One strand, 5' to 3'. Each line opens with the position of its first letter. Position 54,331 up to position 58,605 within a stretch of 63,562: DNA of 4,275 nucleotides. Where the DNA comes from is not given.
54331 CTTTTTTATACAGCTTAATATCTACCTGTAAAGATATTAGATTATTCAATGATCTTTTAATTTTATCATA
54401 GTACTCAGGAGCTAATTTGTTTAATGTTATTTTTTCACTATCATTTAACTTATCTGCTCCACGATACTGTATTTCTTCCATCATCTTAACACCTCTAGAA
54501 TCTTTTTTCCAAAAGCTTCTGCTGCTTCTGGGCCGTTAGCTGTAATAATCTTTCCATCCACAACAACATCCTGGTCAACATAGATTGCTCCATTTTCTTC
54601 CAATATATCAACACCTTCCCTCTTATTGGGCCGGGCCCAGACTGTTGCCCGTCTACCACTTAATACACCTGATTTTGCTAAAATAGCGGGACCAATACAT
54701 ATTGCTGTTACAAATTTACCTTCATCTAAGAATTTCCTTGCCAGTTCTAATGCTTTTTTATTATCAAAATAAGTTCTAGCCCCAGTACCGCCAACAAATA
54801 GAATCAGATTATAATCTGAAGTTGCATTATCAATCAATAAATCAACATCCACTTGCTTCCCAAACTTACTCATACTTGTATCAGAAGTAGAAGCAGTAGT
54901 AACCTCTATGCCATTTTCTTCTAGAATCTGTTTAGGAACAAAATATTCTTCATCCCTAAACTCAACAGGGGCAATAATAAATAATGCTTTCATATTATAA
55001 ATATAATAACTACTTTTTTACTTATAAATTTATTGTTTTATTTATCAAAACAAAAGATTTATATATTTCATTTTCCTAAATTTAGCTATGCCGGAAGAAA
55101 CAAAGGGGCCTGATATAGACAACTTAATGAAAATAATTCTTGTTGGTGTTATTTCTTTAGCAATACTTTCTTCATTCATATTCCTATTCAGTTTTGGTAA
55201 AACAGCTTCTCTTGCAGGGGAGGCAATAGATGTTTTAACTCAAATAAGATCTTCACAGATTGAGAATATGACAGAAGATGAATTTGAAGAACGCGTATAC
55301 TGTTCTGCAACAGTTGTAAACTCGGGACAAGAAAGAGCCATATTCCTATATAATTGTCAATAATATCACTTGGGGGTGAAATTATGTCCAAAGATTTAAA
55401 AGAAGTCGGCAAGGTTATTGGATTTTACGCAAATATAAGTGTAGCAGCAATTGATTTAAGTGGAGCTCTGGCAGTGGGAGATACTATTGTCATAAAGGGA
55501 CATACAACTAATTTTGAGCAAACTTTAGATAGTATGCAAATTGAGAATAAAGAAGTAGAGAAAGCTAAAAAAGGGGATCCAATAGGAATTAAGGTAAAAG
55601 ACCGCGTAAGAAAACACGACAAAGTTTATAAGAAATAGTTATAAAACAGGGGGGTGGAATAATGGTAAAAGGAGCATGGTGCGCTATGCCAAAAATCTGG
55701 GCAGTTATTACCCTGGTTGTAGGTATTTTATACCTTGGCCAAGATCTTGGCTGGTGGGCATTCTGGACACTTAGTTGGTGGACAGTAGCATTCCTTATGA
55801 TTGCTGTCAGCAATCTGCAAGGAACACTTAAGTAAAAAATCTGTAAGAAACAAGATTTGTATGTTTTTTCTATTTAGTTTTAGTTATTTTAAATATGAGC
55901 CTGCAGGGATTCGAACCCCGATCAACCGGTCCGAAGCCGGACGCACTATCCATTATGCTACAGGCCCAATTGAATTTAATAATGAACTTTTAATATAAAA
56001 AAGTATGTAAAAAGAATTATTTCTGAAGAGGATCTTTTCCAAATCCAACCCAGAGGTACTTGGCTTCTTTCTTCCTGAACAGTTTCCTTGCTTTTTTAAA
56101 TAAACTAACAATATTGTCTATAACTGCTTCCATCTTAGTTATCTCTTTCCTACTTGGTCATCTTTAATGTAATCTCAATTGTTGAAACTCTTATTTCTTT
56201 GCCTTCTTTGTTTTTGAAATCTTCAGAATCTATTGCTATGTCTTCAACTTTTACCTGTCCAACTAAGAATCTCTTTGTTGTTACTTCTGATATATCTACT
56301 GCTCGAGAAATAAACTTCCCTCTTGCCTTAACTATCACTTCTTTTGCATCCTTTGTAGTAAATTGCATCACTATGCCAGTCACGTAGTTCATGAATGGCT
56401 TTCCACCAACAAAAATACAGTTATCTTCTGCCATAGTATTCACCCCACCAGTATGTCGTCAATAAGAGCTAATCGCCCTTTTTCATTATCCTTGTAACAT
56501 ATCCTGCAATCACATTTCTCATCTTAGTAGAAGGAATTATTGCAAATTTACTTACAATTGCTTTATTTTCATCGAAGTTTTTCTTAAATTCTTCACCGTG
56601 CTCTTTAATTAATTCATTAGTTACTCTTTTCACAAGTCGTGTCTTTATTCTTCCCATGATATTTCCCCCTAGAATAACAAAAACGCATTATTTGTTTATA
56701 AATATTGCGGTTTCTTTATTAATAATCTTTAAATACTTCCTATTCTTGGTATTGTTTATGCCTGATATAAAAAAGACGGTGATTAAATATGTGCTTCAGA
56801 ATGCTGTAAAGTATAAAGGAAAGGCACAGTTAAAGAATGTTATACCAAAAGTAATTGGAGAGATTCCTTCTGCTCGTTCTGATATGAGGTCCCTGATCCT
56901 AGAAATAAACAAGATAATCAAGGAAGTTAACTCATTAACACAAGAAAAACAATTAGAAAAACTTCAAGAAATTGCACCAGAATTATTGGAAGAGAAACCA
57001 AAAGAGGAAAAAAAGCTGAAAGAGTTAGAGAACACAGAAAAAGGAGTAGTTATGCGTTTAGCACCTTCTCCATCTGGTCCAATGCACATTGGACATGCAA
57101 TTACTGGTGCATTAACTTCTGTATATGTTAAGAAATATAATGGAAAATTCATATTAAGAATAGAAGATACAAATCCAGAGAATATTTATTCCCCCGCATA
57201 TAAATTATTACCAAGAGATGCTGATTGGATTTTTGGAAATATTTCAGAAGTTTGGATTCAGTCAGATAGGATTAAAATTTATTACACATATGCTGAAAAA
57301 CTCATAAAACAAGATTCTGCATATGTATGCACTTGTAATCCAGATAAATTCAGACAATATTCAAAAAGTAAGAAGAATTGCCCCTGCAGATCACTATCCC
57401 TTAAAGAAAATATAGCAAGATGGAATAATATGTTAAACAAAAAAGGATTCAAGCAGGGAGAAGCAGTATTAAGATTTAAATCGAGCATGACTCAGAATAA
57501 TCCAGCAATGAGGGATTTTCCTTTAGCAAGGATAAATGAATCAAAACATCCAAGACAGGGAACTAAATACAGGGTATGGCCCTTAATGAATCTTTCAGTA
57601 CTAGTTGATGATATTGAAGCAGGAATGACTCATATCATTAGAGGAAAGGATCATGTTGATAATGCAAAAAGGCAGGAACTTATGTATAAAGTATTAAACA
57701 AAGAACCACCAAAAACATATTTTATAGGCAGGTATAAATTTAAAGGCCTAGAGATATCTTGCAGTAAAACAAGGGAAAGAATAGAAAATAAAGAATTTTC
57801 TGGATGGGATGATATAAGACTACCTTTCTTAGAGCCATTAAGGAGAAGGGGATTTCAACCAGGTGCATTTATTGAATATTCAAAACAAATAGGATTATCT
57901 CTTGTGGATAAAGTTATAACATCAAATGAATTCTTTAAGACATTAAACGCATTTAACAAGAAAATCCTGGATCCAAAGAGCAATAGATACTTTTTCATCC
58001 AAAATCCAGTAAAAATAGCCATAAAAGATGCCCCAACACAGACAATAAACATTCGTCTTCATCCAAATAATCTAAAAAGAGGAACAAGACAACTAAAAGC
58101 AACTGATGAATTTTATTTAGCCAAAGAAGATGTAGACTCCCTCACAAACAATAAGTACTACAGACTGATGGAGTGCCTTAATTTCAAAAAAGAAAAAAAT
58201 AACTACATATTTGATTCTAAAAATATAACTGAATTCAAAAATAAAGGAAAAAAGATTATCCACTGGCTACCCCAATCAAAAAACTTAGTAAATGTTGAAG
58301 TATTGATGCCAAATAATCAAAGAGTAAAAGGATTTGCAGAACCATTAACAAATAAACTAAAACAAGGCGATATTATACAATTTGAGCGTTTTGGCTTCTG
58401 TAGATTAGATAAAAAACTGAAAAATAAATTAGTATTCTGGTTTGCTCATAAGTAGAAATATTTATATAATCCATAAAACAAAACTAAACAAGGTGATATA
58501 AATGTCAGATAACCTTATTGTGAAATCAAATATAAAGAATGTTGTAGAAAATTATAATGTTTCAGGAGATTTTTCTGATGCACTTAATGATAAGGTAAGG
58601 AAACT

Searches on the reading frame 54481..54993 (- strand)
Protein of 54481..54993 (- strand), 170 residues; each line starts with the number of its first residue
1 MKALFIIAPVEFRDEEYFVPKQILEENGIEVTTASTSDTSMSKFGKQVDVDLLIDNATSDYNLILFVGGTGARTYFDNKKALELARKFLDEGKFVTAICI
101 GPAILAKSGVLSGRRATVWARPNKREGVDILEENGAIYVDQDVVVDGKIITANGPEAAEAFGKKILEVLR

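Call 36: search_protein_families(library=pfam, proteins=[window:54481-54993:-], max_evalue=0.0001)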
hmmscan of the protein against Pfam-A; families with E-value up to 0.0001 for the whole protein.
window:54481-54993:- (170 aa): 1 family
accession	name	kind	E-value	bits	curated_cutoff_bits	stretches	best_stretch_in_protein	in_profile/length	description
PF01965.30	DJ-1_PfpI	-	6.5e-39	133.8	26.6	1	1-167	1-164/165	DJ-1/PfpI family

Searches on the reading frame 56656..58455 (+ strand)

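Call 36: search_protein_families(library=pfam, proteins=[window:56656-58455:+], max_evalue=0.0001)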
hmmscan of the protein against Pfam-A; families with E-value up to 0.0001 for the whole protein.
window:56656-58455:+ (599 aa): 3 families
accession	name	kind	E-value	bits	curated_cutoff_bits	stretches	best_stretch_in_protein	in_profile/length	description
PF00749.27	tRNA-synt_1c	-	4.7e-59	200.3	23.4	1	131-439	2-313/314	tRNA synthetases class I (E and Q), catalytic domain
PF03950.23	tRNA-synt_1c_C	-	1.1e-16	61.3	23.9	1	442-526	1-85/91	tRNA synthetases class I (E and Q), anti-codon binding domain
PF20974.2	tRNA-synt_1c_C2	-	3.7e-10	40.8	23.9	1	534-585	1-69/69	tRNA synthetases class I (E and Q), anti-codon binding domain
